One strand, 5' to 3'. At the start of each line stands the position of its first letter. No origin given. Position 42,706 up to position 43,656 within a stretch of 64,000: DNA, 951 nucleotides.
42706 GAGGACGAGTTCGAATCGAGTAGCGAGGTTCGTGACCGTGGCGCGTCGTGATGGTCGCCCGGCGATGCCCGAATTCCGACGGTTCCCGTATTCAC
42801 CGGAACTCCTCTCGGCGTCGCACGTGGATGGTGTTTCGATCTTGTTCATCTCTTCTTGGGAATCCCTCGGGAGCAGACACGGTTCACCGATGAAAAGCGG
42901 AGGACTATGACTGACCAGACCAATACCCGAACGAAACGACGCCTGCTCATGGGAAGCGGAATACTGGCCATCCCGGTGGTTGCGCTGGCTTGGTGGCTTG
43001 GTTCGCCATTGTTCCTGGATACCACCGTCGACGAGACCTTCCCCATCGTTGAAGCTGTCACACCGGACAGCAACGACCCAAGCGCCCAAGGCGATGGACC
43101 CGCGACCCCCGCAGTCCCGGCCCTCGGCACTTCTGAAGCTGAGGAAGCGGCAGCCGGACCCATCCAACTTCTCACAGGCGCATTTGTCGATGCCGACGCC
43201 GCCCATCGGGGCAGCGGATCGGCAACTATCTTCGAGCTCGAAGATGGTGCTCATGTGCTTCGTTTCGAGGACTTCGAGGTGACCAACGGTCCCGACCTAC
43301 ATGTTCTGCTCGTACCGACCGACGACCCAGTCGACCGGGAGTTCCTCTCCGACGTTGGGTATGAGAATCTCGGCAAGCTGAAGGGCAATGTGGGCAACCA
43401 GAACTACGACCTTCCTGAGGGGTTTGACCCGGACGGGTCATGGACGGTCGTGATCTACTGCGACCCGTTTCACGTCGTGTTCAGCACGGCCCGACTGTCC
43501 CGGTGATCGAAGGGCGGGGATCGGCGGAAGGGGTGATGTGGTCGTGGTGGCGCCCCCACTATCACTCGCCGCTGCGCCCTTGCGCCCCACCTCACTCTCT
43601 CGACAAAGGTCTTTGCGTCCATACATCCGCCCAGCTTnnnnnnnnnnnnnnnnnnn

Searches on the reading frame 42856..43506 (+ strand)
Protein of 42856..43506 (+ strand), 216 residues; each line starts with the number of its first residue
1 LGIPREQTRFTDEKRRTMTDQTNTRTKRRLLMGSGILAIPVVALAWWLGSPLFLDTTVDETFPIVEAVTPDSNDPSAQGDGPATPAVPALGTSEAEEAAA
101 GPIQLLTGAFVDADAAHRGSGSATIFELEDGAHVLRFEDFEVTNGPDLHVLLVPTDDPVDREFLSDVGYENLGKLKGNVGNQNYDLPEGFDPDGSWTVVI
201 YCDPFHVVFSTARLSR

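Call 61: search_protein_families(library=pfam, proteins=[window:42856-43506:+])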
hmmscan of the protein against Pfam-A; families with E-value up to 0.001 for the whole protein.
window:42856-43506:+ (216 aa): 1 family
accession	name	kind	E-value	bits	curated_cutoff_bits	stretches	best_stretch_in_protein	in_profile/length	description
PF10517.14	DM13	-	3.9e-17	63.2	25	1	115-214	5-105/105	Electron transfer DM13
